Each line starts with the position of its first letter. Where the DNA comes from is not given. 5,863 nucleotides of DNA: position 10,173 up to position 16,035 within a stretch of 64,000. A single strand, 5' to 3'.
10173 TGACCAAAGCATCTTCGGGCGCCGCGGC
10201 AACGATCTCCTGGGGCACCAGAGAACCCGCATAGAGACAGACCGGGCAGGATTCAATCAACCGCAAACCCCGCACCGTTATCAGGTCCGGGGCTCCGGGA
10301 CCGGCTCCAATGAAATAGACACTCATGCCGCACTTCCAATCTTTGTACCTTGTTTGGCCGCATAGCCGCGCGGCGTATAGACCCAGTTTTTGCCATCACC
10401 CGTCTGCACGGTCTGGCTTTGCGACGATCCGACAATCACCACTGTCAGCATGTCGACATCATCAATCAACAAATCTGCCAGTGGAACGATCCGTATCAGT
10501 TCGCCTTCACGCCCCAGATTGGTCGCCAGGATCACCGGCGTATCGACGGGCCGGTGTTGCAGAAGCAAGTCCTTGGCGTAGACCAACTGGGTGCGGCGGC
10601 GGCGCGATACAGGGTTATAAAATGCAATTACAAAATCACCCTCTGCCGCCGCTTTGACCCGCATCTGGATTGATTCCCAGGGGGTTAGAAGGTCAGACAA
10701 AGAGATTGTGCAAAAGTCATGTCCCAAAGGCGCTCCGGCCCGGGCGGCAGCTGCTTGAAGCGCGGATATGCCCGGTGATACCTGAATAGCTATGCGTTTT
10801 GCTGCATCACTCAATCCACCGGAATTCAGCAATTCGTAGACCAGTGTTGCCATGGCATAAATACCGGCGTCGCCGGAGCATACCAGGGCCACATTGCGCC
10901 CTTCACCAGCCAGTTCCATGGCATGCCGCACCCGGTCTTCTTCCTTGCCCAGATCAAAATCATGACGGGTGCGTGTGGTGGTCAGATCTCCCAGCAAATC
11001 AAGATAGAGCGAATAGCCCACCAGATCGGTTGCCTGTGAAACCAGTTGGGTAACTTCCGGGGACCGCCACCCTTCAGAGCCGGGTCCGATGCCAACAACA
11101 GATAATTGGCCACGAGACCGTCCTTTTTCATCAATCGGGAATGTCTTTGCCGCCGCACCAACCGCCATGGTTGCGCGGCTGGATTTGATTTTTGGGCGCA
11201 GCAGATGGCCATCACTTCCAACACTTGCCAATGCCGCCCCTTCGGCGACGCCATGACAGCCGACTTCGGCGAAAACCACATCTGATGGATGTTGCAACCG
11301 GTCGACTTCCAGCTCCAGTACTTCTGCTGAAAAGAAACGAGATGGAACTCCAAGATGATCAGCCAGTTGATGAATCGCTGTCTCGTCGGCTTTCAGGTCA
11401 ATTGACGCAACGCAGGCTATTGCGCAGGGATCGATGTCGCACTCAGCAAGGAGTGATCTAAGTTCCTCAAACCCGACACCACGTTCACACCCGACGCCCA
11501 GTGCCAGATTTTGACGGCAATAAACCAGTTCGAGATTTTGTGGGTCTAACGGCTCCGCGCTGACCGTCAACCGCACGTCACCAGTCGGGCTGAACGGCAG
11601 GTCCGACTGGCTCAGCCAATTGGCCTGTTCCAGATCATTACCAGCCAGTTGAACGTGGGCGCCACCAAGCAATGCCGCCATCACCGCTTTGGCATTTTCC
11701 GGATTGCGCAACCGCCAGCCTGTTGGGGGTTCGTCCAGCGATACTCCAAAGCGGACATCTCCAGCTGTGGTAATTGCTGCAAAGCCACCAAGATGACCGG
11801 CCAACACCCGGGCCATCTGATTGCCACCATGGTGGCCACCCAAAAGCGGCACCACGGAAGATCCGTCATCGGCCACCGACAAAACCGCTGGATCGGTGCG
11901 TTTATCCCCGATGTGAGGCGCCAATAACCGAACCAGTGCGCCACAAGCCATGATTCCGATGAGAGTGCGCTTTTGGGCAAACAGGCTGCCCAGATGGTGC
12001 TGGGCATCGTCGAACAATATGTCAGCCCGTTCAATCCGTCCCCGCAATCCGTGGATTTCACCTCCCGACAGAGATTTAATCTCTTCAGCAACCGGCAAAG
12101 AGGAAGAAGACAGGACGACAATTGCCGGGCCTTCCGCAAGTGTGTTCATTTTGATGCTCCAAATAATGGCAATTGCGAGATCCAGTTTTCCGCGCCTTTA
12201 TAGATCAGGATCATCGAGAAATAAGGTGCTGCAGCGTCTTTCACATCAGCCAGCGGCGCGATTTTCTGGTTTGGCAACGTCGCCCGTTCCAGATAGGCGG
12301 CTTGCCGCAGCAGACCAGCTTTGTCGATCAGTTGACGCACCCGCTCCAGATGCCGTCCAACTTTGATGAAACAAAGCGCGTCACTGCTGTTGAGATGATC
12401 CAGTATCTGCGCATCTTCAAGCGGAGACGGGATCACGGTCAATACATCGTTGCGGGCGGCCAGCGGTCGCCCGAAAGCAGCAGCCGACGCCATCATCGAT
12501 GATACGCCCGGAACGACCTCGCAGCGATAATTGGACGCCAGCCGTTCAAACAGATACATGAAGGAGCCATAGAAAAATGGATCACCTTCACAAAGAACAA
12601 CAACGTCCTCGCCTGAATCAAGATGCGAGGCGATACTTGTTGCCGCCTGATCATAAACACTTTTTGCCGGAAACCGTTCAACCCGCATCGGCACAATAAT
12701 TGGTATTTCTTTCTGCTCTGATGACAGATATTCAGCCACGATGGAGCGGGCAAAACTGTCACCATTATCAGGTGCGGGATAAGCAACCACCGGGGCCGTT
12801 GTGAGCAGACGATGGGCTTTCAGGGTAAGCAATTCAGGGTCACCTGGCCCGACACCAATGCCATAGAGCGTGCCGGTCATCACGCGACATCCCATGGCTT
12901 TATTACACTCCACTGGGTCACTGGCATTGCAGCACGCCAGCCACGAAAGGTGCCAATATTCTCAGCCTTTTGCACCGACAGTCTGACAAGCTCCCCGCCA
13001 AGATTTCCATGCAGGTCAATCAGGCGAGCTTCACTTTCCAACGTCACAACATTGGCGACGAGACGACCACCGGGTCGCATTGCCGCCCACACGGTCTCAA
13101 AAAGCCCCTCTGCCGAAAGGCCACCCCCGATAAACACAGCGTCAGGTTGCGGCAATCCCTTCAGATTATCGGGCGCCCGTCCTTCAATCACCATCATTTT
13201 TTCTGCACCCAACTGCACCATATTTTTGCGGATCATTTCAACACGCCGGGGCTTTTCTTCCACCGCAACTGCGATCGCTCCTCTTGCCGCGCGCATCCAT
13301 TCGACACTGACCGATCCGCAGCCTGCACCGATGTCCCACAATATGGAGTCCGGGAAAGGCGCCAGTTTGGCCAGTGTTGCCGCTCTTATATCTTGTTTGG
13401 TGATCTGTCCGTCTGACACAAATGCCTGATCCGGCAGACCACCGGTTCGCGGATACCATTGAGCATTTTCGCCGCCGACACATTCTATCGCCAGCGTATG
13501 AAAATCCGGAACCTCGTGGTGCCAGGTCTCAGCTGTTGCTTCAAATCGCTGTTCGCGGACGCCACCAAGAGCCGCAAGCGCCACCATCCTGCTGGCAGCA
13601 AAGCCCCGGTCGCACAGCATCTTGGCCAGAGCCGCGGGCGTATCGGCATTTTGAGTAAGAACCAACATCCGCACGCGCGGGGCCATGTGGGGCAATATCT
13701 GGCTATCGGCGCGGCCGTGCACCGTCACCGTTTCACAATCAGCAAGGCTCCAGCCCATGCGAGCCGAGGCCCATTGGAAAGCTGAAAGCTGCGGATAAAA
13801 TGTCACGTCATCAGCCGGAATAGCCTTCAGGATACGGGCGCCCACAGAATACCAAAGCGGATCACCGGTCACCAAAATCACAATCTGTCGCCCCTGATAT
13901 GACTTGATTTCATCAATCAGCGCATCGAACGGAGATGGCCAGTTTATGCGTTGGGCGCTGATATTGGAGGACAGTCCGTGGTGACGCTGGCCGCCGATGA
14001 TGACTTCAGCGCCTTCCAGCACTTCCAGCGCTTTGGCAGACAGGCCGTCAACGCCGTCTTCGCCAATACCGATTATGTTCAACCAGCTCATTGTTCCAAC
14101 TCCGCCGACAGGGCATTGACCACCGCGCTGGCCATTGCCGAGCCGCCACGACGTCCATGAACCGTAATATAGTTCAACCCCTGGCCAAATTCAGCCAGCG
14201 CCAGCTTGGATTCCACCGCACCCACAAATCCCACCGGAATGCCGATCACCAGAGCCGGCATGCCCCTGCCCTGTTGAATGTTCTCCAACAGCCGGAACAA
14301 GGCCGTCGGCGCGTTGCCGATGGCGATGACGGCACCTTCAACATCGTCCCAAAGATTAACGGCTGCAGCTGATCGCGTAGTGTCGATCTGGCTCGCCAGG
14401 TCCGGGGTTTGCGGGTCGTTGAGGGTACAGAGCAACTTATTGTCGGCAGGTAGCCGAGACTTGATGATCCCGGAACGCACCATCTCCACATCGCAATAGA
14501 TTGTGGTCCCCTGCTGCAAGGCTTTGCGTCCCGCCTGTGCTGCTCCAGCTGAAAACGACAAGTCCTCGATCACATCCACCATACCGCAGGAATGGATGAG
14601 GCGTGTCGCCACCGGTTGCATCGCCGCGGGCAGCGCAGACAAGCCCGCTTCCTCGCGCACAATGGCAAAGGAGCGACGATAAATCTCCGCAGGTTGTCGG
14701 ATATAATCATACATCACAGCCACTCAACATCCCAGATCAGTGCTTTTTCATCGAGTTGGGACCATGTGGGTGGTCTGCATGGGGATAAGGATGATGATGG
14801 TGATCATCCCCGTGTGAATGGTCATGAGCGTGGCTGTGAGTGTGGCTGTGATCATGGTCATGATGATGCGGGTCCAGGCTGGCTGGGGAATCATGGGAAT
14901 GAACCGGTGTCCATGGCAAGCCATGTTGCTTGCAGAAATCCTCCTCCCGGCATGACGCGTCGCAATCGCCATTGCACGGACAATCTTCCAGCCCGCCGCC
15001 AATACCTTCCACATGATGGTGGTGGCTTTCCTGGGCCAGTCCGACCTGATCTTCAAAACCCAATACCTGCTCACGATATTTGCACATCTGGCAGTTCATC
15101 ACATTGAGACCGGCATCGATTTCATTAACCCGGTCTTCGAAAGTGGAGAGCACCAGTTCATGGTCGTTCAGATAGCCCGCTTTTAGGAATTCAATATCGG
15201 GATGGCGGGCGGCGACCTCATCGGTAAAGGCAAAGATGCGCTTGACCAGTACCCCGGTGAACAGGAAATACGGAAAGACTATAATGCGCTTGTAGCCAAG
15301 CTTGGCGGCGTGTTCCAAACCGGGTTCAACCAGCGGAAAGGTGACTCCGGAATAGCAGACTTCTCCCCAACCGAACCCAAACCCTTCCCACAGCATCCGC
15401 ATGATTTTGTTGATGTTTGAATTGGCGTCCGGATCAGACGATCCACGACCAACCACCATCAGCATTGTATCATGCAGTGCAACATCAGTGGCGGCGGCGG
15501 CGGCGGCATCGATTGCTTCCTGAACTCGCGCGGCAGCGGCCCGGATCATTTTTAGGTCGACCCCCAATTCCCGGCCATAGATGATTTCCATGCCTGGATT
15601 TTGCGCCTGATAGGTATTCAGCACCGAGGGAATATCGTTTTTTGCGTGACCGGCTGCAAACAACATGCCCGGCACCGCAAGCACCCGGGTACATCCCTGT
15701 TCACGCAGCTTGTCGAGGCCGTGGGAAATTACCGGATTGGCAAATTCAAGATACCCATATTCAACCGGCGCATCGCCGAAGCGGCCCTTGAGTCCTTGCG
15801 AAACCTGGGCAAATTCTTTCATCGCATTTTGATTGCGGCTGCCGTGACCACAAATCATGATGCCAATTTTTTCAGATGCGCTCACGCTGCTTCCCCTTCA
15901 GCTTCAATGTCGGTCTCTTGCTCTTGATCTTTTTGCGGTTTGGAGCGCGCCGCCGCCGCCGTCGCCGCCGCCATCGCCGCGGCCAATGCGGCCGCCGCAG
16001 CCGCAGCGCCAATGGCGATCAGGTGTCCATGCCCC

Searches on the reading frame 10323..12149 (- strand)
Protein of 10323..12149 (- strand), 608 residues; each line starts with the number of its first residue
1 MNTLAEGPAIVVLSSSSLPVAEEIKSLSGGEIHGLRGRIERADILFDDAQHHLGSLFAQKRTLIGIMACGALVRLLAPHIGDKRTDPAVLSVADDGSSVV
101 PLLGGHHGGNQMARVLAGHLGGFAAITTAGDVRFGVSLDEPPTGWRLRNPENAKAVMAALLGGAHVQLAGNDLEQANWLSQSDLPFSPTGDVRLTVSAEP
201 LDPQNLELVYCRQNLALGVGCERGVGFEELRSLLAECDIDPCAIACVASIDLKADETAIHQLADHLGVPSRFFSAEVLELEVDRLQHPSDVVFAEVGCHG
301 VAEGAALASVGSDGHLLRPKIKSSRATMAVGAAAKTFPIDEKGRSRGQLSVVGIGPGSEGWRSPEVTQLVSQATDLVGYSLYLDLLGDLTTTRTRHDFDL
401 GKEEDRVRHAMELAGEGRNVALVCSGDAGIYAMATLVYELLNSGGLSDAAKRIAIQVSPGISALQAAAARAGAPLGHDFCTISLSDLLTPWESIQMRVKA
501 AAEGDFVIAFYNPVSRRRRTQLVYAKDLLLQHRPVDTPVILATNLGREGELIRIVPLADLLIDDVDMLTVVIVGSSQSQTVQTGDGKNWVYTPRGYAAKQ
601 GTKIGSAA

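Call 78: search_protein_families(library=pfam, proteins=[window:10323-12149:-], max_evalue=0.00001)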
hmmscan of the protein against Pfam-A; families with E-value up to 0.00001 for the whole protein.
window:10323-12149:- (608 aa): 3 families
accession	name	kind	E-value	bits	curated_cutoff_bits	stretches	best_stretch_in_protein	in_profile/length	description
PF00590.25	TP_methylase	-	1.8e-29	103.7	27.8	1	349-560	2-211/212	Tetrapyrrole (Corrin/Porphyrin) Methylases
PF01890.21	CbiG_C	-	7.7e-28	97.8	27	1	215-330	1-116/117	Cobalamin synthesis G C-terminus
PF11760.13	CbiG_N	-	5.6e-27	94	25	1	52-131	2-82/82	Cobalamin synthesis G N-terminal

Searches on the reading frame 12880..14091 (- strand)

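Call 78: search_protein_families(library=pfam, proteins=[window:12880-14091:-], max_evalue=0.00001)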
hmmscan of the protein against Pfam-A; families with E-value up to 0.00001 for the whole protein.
window:12880-14091:- (403 aa): 1 family
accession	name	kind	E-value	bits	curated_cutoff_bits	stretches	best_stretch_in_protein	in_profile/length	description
PF00590.25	TP_methylase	-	1.4e-17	64.8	27.8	1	5-187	3-208/212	Tetrapyrrole (Corrin/Porphyrin) Methylases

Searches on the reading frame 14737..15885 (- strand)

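Call 78: search_protein_families(library=pfam, proteins=[window:14737-15885:-], max_evalue=0.00001)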
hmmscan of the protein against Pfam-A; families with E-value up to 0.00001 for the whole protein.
window:14737-15885:- (382 aa): 2 families
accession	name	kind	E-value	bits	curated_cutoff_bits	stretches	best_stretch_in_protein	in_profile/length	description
PF01903.22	CbiX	-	3.6e-54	182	22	2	14-116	1-103/106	CbiX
PF06180.16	CbiK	-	2.1e-07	31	26.2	0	8-87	143-219/262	Cobalt chelatase (CbiK)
